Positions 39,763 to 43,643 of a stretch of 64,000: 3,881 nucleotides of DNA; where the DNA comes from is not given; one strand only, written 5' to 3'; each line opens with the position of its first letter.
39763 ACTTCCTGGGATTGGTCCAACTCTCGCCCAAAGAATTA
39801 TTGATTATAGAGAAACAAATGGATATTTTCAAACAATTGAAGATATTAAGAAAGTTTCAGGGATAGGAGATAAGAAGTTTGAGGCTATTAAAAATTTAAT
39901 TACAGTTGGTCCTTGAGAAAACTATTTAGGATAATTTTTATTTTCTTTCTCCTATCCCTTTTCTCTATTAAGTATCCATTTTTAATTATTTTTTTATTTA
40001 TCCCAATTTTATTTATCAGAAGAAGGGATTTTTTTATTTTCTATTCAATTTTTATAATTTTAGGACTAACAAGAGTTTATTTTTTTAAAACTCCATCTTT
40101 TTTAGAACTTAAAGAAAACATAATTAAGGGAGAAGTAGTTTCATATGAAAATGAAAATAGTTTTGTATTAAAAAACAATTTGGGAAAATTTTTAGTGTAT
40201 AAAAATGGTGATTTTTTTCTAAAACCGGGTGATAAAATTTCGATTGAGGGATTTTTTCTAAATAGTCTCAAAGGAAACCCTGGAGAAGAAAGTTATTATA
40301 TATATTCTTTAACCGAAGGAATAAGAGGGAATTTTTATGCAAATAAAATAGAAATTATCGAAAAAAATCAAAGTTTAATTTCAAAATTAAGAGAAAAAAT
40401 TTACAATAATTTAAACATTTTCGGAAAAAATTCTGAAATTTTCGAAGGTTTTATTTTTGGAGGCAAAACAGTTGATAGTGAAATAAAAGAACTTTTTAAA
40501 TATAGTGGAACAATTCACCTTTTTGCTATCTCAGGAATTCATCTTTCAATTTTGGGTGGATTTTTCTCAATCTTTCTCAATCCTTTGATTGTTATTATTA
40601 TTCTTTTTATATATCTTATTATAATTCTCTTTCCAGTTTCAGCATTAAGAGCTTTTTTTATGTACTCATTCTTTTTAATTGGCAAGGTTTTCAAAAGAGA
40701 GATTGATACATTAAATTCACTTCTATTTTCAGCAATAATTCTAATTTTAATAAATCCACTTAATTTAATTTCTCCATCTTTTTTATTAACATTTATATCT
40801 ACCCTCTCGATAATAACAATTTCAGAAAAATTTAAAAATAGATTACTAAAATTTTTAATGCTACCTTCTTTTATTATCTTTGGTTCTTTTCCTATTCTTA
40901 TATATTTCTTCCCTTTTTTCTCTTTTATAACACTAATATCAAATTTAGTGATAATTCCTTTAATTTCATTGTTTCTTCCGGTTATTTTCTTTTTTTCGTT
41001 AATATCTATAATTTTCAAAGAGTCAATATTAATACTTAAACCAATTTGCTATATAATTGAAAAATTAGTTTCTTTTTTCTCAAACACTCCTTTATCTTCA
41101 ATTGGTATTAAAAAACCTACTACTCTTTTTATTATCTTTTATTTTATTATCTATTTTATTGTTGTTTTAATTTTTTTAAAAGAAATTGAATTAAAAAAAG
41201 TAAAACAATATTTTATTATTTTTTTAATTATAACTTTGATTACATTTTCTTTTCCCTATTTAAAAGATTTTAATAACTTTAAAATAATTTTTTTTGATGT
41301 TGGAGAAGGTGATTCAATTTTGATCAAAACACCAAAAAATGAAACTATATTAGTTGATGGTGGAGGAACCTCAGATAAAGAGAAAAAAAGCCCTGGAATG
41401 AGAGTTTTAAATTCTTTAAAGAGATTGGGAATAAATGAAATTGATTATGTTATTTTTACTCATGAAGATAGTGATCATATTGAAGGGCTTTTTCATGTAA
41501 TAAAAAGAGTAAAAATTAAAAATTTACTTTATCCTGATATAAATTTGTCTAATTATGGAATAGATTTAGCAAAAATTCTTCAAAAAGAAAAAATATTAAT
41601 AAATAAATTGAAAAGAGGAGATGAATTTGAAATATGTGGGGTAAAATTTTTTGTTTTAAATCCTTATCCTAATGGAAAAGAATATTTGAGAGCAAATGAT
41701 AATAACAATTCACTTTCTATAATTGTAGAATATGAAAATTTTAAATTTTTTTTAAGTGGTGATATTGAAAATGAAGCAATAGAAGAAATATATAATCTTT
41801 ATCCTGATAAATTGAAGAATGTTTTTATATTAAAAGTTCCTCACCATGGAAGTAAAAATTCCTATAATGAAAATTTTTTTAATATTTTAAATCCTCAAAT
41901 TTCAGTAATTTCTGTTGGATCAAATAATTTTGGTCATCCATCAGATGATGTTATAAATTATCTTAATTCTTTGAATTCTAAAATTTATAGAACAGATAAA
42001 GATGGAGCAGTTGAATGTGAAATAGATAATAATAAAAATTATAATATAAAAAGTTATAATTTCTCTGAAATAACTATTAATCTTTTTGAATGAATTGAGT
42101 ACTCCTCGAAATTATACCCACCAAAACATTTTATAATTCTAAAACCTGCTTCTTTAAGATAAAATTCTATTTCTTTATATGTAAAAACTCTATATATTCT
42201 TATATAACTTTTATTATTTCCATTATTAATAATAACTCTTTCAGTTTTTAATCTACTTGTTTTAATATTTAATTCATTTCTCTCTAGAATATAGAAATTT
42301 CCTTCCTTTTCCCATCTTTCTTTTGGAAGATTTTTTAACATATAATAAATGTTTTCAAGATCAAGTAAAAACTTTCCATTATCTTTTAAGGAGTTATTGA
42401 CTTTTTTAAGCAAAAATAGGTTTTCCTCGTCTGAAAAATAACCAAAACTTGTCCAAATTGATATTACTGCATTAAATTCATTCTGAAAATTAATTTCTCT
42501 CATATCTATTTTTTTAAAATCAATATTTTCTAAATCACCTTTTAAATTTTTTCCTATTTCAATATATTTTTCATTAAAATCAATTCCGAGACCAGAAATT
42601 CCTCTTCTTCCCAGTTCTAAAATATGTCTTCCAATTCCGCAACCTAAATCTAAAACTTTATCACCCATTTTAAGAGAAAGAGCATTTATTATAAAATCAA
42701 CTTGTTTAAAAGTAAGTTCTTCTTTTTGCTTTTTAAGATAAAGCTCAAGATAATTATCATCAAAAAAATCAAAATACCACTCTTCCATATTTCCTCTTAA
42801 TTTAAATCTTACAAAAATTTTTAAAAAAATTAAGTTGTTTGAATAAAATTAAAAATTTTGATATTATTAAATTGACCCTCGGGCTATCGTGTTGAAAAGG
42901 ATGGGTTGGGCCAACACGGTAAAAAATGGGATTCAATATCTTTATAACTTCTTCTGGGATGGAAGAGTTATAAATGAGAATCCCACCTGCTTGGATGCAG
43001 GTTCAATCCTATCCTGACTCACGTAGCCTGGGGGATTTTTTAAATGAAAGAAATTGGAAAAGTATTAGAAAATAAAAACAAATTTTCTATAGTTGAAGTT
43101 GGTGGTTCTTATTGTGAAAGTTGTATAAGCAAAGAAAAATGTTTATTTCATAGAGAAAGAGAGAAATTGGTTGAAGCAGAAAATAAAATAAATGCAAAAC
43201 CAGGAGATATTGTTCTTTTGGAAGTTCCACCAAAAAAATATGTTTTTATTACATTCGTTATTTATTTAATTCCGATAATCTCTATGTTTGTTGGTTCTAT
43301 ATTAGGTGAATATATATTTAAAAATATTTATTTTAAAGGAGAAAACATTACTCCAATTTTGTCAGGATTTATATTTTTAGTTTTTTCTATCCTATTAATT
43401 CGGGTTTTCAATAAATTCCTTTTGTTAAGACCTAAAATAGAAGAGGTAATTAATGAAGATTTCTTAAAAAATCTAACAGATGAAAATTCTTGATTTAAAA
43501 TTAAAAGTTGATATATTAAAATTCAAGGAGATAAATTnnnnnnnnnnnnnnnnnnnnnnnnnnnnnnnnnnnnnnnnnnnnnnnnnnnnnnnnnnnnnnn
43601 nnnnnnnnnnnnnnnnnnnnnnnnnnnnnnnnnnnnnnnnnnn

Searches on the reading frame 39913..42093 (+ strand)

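Call 10: search_protein_families(library=pfam, proteins=[window:39913-42093:+])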
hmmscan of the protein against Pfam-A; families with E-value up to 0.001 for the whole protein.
window:39913-42093:+ (726 aa): 3 families
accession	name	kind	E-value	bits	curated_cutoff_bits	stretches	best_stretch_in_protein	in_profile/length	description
PF03772.21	Competence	-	5.7e-38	131.3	23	1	185-421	7-267/270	Competence protein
PF00753.33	Lactamase_B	-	2.2e-14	54.3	22.7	1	463-669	3-195/196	Metallo-beta-lactamase superfamily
PF12706.13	Lactamase_B_2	-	1.5e-06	28.4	27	1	503-619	24-144/200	Beta-lactamase superfamily domain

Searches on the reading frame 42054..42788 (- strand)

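Call 10: search_protein_families(library=pfam, proteins=[window:42054-42788:-])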
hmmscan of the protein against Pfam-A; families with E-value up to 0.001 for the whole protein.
window:42054-42788:- (244 aa): 9 families
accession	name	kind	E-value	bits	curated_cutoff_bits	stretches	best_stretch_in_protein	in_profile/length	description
PF13649.12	Methyltransf_25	-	3.4e-14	53.7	27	1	45-138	1-97/97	Methyltransferase domain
PF13847.12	Methyltransf_31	-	3.1e-11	43.6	27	1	40-171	2-130/145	Methyltransferase domain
PF08241.18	Methyltransf_11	-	2e-09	38.4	21.2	1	46-141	1-94/95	Methyltransferase domain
PF13489.12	Methyltransf_23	-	2.2e-09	37.7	27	1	34-219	13-162/164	Methyltransferase domain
PF02353.26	CMAS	-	3.9e-09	36.7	27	1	26-143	47-165/273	Mycolic acid cyclopropane synthetase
PF03848.20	TehB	-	4.6e-07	29.9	20.4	1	21-111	11-102/193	Tellurite resistance protein TehB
PF08242.18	Methyltransf_12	-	2e-06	28.9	30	1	46-140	1-98/98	Methyltransferase domain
PF01209.24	Ubie_methyltran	-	0.00023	21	20.1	1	31-141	37-150/233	ubiE/COQ5 methyltransferase family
PF07021.18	MetW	-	0.00093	19.3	21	0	31-77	3-50/193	Methionine biosynthesis protein MetW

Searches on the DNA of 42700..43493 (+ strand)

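Call 5: search_rna_families(source=window, start=42700, end=43200, threshold=evalue, max_evalue=10, show_alignments=4)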
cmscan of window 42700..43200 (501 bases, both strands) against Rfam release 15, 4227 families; matches with E-value up to 10: 3.
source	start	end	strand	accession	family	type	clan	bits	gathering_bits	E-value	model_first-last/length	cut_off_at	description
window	42872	43039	+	RF00013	6S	Gene;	-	55.5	46.4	2e-10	1-187/187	no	6S / SsrS RNA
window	42979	43137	+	RF01971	RMST_10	Gene; lncRNA;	-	15.6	55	4.2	1-154/154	no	Rhabdomyosarcoma 2 associated transcript conserved region 10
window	42820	42918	-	RF02350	psRNA6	Gene; sRNA;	-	10.9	60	1.1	1-333/333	no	Nitrosomonas sRNA psRNA6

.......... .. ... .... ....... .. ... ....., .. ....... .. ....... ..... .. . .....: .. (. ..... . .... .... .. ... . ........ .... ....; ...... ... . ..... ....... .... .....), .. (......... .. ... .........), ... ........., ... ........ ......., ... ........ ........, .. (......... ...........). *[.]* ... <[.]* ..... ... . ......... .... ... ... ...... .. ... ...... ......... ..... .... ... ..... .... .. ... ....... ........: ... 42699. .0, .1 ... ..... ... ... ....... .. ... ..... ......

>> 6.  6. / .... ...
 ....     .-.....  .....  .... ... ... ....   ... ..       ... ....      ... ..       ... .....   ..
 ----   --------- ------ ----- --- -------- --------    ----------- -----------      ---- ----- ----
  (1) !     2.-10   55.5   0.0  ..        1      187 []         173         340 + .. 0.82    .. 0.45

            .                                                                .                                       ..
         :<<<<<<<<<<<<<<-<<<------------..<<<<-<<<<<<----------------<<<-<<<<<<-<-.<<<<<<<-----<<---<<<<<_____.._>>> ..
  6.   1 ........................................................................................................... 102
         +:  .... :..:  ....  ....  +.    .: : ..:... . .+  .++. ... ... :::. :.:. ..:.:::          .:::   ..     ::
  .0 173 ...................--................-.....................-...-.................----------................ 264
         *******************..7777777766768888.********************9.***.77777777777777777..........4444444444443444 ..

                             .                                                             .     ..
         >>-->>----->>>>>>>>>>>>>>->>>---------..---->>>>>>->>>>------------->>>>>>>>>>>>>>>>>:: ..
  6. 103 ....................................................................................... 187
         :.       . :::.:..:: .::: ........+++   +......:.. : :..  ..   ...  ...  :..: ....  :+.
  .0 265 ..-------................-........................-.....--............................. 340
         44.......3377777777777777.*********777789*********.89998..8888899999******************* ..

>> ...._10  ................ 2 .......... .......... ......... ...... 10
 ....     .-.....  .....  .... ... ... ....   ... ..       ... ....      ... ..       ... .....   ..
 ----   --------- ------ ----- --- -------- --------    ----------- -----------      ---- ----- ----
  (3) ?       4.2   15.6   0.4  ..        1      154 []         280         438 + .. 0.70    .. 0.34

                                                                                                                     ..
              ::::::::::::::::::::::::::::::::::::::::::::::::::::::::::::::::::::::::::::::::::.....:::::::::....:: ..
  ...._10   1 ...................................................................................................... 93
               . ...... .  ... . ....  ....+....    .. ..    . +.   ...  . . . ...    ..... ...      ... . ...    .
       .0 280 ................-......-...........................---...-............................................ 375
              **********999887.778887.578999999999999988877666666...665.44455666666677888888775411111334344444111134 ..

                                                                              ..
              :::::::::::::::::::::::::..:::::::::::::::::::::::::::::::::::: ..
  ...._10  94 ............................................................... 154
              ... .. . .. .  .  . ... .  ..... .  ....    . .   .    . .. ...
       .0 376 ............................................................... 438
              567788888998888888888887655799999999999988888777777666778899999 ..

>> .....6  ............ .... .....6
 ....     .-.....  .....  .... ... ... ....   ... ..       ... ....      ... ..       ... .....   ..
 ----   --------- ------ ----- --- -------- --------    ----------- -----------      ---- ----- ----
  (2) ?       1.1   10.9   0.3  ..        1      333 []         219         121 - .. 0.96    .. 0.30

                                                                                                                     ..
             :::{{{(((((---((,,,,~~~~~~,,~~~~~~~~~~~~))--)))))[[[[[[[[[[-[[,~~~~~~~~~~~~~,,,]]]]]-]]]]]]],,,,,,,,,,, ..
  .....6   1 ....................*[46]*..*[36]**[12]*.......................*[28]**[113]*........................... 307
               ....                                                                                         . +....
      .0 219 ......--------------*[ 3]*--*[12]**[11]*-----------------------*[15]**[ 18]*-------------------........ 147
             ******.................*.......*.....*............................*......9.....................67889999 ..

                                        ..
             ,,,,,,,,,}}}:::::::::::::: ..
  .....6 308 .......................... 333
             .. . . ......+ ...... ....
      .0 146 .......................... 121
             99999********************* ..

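Call 26: search_rna_families(sources=[L017, L018, L019, L020, L021, L022, L023, L024, L025, L026, L027, L028, L029, L030, L031, L032], threshold=evalue, max_evalue=0.1)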
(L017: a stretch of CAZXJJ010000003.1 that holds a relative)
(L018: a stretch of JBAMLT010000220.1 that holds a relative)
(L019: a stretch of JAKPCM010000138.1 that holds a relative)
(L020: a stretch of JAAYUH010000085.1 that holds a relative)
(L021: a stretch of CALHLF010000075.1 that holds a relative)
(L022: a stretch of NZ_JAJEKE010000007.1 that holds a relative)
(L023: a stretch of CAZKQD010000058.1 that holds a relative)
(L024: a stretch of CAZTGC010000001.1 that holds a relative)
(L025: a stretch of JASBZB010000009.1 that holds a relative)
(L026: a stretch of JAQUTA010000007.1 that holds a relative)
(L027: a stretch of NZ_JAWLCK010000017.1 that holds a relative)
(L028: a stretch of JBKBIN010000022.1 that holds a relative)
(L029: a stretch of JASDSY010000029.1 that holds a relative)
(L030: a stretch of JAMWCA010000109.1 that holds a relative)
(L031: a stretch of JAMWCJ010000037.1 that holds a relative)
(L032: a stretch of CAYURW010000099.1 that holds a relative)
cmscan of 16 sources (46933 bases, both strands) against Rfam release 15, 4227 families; matches with E-value up to 0.1: 21.
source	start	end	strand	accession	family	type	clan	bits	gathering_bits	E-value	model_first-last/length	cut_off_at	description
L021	1080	1152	+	RF00005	tRNA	Gene; tRNA;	CL00001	77.7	29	1.8e-15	1-71/71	no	tRNA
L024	1087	1159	+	RF00005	tRNA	Gene; tRNA;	CL00001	77.7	29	1.8e-15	1-71/71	no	tRNA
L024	920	992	+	RF00005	tRNA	Gene; tRNA;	CL00001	75.6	29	6.6e-15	1-71/71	no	tRNA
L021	913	985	+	RF00005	tRNA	Gene; tRNA;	CL00001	74.1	29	1.7e-14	1-71/71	no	tRNA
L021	1412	1485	+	RF00005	tRNA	Gene; tRNA;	CL00001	69.6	29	3e-13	1-71/71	no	tRNA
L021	1196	1271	+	RF00005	tRNA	Gene; tRNA;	CL00001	67.7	29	9.7e-13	1-71/71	no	tRNA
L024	1412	1485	+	RF00005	tRNA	Gene; tRNA;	CL00001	67.6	29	1.1e-12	1-71/71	no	tRNA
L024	1202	1277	+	RF00005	tRNA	Gene; tRNA;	CL00001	65.2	29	4.7e-12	1-71/71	no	tRNA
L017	1331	1496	+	RF00013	6S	Gene;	-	59.8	46.4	1.8e-09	1-187/187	no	6S / SsrS RNA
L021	997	1071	+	RF00005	tRNA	Gene; tRNA;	CL00001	59.7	29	1.6e-10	1-71/71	no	tRNA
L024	1004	1078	+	RF00005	tRNA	Gene; tRNA;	CL00001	59.7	29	1.6e-10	1-71/71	no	tRNA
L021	1236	1392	-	RF02194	HPnc0260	Gene; antisense;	-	46.2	59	0.035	1-156/156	no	Bacterial antisense RNA HPnc0260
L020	1329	1495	+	RF00013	6S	Gene;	-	42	46.4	3e-05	1-187/187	no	6S / SsrS RNA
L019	1327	1494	+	RF00013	6S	Gene;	-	41.7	46.4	3.6e-05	1-187/187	no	6S / SsrS RNA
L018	1328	1496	+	RF00013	6S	Gene;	-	40.4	46.4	7.3e-05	1-187/187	no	6S / SsrS RNA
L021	1080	1153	-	RF04354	Plastid-ycf2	Cis-reg;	-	38.7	65.7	0.00011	1-75/75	no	Plastid-ycf2 5UTR RNA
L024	1087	1160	-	RF04354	Plastid-ycf2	Cis-reg;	-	38.7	65.7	0.00011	1-75/75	no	Plastid-ycf2 5UTR RNA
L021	1412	1486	-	RF04354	Plastid-ycf2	Cis-reg;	-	34.7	65.7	0.0014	1-75/75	no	Plastid-ycf2 5UTR RNA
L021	913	986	-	RF04354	Plastid-ycf2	Cis-reg;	-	34.3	65.7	0.0017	1-75/75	no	Plastid-ycf2 5UTR RNA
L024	920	993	-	RF04354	Plastid-ycf2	Cis-reg;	-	34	65.7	0.0021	1-75/75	no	Plastid-ycf2 5UTR RNA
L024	1412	1486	-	RF04354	Plastid-ycf2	Cis-reg;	-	29.9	65.7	0.027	1-75/75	no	Plastid-ycf2 5UTR RNA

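Call 56: build_rna_model(alignment_id=A2, structure=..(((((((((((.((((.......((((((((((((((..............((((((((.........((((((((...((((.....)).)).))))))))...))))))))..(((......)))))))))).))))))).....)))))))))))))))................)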
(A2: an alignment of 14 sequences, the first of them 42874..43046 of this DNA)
Model R1 built from alignment A2 (14 sequences, 180 columns); structure: as given.
model positions 171; base pairs 52; branch points 1; effective number of sequences 0.91; information 0.59 bits per position. Calibrated on 0.2 Mb of random sequence (short: E-values are rough).
structure used (alignment columns):
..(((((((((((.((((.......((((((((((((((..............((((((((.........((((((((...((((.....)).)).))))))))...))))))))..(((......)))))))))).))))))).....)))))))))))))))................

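Call 57: search_with_rna_model(model_id=R1, sources=[window, L001, L002, L003, L004, L007, L008, L009, L010, L014, L016, L017, L018, L019, L113, L021, L022, L023, L024, L025, L026, L027, L028, L029, L030, L031, L032, L033], max_evalue=0.01, make_alignment=true)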
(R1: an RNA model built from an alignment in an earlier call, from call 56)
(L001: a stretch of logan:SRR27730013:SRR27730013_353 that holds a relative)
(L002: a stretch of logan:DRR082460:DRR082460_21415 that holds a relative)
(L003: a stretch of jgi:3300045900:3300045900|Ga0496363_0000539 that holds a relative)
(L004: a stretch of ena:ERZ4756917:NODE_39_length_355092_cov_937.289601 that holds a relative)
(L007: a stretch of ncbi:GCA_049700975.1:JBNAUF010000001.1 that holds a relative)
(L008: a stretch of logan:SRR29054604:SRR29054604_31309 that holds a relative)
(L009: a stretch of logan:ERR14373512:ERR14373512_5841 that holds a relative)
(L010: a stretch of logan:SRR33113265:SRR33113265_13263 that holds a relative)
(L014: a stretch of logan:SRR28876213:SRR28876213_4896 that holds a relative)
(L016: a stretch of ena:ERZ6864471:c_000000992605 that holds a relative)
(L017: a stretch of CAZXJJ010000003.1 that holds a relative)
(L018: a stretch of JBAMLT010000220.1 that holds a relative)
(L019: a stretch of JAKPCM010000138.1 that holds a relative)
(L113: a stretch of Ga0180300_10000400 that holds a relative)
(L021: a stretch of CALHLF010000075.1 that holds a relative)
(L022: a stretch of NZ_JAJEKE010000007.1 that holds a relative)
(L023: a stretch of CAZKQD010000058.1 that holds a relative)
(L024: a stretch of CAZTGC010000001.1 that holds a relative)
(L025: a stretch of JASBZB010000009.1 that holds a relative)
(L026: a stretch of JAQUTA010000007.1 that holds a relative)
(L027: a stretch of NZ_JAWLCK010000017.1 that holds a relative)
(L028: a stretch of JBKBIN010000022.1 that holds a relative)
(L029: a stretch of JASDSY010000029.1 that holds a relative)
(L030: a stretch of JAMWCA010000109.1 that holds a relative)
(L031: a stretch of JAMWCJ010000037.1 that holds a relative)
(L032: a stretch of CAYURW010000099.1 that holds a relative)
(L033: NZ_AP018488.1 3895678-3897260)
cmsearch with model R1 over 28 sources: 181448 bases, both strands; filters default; matches with E-value up to 0.01: 28.
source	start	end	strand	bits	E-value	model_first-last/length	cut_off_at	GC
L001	2833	3003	+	199.6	1.9e-45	1-171/171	no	0.45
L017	1333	1503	+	197.7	5.5e-45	1-171/171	no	0.45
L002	2835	3005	+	196.9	8.2e-45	1-171/171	no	0.45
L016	56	226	+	195.1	2.3e-44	1-171/171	no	0.44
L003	2836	3006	+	193.4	5.6e-44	1-171/171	no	0.46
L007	2831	3003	+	190.8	2.4e-43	1-171/171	no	0.46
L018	1330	1503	+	189.5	4.9e-43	1-171/171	no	0.46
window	42874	43046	+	189.2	5.8e-43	1-171/171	no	0.44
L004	2831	3003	+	186.1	3.2e-42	1-171/171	no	0.47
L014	2831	3003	+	185.3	4.8e-42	1-171/171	no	0.46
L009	2830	3000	+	182.2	2.7e-41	1-171/171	no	0.46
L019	1329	1503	+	180.4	7.3e-41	1-171/171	no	0.46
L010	2831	3003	+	179.9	9.5e-41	1-171/171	no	0.46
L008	2833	3003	+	177.2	4.1e-40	1-171/171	no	0.44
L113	6967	7137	+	117.5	7.4e-26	1-171/171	no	0.51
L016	45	216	-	35.4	2.7e-06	1-171/171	no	0.43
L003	2826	2996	-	34.6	4.3e-06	1-171/171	no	0.45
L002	2825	2995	-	33.3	8.6e-06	1-171/171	no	0.44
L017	1323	1493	-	31.5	2.3e-05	1-171/171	no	0.44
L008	2823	2992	-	31.2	2.8e-05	1-171/171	no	0.43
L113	6956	7128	-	31.1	2.9e-05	1-171/171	no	0.49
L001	2823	2993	-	31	3e-05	1-171/171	no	0.44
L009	2820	2990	-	28.4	0.00012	1-171/171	no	0.44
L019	1319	1491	-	24.7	0.00097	1-171/171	no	0.46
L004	2821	2992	-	24.5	0.0011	1-171/171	no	0.46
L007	2820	2993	-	23.8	0.0016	1-171/171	no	0.45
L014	2821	2992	-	22.6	0.0031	1-171/171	no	0.45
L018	1319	1493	-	22.5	0.0032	1-171/171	no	0.45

Alignment A4: 28 matches aligned to the model, 215 columns, each read 5' to 3' on its own strand. Consensus structure (alignment columns), stored with it:
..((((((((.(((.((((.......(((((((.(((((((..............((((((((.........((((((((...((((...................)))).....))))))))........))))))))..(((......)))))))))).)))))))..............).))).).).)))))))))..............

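Call 58: search_with_rna_model(model_id=R1, sources=[window, L001, L002, L003, L004, L007, L008, L009, L010, L014, L016, L017, L018, L019, L113], max_evalue=1e-20, make_alignment=true)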
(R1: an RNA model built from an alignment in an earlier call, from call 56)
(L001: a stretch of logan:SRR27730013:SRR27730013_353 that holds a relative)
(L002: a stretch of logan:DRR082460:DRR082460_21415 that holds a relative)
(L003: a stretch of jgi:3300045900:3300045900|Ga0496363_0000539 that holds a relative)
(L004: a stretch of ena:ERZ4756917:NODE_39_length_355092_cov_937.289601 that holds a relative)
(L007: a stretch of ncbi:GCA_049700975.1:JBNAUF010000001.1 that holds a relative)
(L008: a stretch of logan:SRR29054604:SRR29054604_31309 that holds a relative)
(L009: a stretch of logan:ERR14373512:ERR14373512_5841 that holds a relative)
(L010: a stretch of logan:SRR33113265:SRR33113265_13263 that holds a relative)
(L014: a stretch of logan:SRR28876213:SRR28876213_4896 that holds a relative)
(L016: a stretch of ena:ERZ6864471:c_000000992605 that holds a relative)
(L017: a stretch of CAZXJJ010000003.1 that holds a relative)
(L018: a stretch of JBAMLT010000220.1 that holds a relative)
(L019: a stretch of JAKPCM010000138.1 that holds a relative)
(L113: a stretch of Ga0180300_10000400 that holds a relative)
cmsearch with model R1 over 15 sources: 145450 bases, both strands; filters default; matches with E-value up to 1e-20: 15.
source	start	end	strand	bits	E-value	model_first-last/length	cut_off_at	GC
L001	2833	3003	+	199.6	1.5e-45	1-171/171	no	0.45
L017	1333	1503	+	197.7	4.4e-45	1-171/171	no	0.45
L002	2835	3005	+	196.9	6.6e-45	1-171/171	no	0.45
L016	56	226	+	195.1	1.8e-44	1-171/171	no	0.44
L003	2836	3006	+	193.4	4.5e-44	1-171/171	no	0.46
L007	2831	3003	+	190.8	1.9e-43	1-171/171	no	0.46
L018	1330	1503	+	189.5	4e-43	1-171/171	no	0.46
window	42874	43046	+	189.2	4.7e-43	1-171/171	no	0.44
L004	2831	3003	+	186.1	2.5e-42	1-171/171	no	0.47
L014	2831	3003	+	185.3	3.9e-42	1-171/171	no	0.46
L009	2830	3000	+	182.2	2.1e-41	1-171/171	no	0.46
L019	1329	1503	+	180.4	5.8e-41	1-171/171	no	0.46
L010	2831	3003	+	179.9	7.6e-41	1-171/171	no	0.46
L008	2833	3003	+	177.2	3.3e-40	1-171/171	no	0.44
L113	6967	7137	+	117.5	5.9e-26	1-171/171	no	0.51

Alignment A5: 15 matches aligned to the model, 179 columns, each read 5' to 3' on its own strand. Consensus structure (alignment columns), stored with it:
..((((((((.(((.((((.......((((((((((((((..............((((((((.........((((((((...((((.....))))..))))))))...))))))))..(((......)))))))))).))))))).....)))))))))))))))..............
